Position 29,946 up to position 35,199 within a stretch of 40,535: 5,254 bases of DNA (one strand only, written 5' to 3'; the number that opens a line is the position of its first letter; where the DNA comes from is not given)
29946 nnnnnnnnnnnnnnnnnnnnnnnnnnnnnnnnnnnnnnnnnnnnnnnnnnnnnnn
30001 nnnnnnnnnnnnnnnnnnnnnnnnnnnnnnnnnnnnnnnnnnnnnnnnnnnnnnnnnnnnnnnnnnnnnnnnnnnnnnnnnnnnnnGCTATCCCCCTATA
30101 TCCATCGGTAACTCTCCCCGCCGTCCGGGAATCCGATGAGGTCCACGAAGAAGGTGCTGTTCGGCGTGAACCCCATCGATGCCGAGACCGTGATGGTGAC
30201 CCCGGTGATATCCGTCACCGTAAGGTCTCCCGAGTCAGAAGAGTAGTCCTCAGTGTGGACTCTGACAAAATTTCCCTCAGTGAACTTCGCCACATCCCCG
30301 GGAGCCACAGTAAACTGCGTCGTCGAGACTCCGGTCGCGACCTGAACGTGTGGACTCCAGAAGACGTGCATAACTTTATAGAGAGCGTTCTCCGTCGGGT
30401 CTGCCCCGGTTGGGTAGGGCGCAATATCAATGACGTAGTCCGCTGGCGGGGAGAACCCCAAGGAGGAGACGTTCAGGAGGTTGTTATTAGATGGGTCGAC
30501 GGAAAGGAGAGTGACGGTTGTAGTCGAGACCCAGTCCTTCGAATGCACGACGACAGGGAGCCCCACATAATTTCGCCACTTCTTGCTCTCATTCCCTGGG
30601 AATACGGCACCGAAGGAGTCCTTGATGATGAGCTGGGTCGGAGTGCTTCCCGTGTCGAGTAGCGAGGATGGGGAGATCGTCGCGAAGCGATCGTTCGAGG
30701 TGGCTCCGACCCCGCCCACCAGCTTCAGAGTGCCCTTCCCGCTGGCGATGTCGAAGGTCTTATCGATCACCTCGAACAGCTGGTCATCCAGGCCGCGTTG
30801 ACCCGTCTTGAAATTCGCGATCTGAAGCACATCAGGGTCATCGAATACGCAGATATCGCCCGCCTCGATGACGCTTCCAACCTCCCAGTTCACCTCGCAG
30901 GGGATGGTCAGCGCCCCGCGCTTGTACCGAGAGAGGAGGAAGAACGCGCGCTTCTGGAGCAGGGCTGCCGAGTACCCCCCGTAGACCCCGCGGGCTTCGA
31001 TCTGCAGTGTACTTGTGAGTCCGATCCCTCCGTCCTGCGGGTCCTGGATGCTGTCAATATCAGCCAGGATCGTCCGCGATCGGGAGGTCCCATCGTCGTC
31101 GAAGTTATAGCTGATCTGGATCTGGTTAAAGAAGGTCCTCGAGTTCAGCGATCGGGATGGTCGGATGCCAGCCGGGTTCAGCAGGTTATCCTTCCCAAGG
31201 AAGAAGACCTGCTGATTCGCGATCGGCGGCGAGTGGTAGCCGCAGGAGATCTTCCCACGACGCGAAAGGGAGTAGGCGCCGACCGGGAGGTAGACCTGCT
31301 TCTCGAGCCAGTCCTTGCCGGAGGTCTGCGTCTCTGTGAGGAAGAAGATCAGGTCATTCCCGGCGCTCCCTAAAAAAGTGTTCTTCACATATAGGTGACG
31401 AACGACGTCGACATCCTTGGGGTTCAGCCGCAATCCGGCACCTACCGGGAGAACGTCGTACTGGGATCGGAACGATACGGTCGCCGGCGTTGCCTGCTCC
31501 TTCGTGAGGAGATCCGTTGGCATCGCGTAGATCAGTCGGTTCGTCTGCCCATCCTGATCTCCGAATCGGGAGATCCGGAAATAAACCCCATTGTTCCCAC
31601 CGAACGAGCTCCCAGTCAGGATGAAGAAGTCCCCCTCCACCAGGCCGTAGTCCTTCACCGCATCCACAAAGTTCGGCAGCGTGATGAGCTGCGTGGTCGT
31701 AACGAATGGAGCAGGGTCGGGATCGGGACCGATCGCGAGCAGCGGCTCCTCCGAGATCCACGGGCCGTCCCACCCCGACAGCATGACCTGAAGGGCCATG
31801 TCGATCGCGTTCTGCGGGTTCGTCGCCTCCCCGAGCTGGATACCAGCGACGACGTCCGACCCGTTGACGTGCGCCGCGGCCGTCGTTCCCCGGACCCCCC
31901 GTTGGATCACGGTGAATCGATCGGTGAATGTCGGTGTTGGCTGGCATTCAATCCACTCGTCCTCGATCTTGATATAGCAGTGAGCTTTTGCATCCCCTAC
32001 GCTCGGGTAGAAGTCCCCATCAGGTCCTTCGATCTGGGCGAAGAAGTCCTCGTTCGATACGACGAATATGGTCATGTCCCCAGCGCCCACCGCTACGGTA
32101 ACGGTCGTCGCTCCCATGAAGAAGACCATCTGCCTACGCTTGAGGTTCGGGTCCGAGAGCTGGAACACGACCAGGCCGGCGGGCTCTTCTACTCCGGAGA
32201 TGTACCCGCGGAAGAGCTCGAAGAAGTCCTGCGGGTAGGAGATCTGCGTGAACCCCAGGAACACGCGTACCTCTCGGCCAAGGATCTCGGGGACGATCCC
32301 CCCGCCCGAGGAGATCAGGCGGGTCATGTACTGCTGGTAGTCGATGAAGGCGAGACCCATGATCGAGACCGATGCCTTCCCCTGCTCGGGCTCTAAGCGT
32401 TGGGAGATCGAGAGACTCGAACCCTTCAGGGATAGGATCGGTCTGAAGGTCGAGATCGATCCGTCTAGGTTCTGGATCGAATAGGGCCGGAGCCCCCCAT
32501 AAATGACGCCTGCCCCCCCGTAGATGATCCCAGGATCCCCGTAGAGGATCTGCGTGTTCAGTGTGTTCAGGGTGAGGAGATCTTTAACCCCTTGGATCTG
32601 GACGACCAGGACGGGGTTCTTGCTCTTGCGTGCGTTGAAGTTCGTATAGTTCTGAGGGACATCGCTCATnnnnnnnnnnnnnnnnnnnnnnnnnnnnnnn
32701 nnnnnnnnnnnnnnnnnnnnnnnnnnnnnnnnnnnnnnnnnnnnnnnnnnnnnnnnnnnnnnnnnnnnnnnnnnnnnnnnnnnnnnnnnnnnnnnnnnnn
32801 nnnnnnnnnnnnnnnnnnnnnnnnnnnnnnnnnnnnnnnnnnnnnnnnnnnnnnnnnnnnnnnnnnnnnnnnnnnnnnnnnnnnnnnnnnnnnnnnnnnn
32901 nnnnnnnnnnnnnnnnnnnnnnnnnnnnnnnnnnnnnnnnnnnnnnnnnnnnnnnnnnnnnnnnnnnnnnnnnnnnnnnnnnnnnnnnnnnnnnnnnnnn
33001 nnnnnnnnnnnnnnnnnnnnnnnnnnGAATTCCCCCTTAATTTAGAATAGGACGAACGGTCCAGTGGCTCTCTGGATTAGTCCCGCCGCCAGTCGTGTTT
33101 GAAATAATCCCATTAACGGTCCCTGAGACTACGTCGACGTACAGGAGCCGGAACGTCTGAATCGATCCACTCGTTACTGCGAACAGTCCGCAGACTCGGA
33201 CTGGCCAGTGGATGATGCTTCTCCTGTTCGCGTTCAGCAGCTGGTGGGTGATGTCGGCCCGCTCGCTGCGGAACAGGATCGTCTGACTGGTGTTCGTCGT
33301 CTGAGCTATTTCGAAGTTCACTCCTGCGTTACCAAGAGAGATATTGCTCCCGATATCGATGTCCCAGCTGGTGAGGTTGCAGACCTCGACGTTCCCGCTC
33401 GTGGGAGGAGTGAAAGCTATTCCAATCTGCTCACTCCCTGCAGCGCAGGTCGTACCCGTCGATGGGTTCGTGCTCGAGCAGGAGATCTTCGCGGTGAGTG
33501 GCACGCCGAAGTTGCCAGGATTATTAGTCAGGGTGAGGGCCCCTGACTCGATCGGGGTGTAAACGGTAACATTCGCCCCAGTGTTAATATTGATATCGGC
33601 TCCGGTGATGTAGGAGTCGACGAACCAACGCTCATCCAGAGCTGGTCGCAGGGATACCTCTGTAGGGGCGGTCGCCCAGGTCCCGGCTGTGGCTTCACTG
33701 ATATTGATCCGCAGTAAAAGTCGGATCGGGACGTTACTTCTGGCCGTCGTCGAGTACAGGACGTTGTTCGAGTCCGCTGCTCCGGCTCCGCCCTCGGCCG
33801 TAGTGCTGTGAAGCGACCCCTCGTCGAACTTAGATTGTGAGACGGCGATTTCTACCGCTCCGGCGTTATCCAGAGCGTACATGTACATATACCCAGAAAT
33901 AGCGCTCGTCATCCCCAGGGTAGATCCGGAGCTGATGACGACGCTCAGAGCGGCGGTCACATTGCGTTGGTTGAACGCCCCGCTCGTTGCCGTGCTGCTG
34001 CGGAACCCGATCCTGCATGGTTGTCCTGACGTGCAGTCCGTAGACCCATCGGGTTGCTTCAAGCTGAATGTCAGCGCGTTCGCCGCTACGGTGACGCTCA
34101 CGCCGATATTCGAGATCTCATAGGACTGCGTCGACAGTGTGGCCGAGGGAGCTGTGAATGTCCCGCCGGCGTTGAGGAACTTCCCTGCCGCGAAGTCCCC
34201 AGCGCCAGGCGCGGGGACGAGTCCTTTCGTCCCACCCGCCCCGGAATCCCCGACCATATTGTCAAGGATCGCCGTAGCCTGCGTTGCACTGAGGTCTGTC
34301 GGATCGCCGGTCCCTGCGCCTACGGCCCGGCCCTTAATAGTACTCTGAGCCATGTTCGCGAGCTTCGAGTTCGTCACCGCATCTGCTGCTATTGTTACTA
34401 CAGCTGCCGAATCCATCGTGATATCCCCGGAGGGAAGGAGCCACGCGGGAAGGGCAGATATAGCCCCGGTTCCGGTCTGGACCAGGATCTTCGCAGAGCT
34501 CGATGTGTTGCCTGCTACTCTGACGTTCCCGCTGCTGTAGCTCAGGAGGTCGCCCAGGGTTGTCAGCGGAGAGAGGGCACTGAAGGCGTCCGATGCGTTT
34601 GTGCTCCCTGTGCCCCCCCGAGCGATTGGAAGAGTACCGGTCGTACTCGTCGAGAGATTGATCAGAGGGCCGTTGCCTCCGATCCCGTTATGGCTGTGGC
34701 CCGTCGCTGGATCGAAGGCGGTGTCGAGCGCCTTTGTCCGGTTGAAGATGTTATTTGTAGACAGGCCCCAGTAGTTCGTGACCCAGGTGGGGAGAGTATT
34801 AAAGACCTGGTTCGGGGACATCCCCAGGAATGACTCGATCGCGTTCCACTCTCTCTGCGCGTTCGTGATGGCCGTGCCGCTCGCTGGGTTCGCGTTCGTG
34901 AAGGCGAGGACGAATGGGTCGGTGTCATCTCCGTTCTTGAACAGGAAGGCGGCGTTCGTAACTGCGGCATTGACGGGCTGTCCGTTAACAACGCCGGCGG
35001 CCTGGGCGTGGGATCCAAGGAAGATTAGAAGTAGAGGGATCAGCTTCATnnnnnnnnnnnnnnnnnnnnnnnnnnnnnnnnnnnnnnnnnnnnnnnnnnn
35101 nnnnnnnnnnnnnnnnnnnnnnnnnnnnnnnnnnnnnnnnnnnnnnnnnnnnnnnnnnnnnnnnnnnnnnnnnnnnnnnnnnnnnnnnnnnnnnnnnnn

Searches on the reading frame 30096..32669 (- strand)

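Call 11: search_protein_families(library=phrogs, proteins=[window:30096-32669:-], max_evalue=0.001)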
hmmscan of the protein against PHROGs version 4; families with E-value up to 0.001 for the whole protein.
window:30096-32669:- (857 aa): 1 family
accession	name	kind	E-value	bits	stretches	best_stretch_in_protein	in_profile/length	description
phrog_7578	-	unknown function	0.00012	22.1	0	229-274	50-98/300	-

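Call 56: search_protein_families(library=pfam, proteins=[window:30096-32669:-], max_evalue=0.01)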
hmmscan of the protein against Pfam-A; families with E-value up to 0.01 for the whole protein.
window:30096-32669:- (857 aa): 0 families

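Call 85: search_protein_families(library=ncbifam, proteins=[window:30096-32669:-], max_evalue=0.01)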
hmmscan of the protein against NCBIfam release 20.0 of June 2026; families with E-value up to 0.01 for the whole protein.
window:30096-32669:- (857 aa): 0 families

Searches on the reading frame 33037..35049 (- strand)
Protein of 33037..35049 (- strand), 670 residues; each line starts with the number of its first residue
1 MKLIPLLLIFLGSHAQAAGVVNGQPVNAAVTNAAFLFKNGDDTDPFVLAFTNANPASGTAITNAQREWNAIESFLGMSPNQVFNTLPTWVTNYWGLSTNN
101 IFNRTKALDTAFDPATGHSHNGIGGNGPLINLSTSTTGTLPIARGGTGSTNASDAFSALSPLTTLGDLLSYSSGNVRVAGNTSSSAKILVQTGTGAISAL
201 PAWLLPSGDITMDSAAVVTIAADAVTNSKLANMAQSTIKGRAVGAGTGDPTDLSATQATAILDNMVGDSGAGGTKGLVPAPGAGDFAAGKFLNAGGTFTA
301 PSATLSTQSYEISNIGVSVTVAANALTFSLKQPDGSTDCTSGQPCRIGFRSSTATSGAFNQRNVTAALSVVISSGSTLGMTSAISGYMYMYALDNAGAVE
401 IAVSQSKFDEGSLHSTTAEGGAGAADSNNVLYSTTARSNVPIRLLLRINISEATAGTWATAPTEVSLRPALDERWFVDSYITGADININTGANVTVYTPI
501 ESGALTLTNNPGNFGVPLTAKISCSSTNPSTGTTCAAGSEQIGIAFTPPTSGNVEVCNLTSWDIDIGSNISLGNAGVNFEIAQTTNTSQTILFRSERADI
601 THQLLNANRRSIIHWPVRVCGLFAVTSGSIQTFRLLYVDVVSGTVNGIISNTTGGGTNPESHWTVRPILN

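Call 11: search_protein_families(library=phrogs, proteins=[window:33037-35049:-], max_evalue=0.001)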
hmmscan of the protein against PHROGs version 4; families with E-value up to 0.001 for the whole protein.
window:33037-35049:- (670 aa): 0 families

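Call 56: search_protein_families(library=pfam, proteins=[window:33037-35049:-], max_evalue=0.01)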
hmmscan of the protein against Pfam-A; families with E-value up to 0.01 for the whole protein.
window:33037-35049:- (670 aa): 0 families

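Call 83: find_related_loci(query=window:33037-35049:-, collection=viral_contigs, flank=4000)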
Query window:33037-35049:- (670 aa) in viral_contigs; peptide patterns used: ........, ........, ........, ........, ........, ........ (x = any residue, [..] = any of these).
20 stretches matched a pattern; 11 encode a relative of the query (tblastn E <= 1e-3); 11 distinct loci.
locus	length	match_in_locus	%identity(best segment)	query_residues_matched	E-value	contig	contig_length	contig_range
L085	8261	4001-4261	76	210-294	6e-24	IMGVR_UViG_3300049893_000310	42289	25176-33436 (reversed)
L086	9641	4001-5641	55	121-319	8e-21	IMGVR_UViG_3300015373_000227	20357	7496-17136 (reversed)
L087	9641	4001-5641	55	121-319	8e-21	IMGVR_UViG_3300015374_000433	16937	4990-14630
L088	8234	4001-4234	71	218-300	8e-20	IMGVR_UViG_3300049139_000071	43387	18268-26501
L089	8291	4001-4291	53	188-281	3e-15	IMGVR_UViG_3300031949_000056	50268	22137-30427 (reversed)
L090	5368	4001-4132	75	223-266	2e-14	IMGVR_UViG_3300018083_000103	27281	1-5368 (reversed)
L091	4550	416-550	76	218-262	8e-14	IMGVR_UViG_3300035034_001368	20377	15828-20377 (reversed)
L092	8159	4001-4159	65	208-262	2e-13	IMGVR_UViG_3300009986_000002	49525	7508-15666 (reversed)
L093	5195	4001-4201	50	209-284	3e-12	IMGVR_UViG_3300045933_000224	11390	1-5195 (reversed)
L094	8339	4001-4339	42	134-263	1e-11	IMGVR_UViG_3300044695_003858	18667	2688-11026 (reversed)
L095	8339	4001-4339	42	134-263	1e-11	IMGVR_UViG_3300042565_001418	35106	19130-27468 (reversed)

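Call 85: search_protein_families(library=ncbifam, proteins=[window:33037-35049:-], max_evalue=0.01)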
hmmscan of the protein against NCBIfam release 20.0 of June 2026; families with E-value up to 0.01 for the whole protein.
window:33037-35049:- (670 aa): 0 families

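Call 86: search_protein_families(library=padloc, proteins=[window:33037-35049:-], max_evalue=0.01)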
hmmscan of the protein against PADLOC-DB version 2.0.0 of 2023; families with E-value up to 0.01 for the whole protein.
window:33037-35049:- (670 aa): 0 families
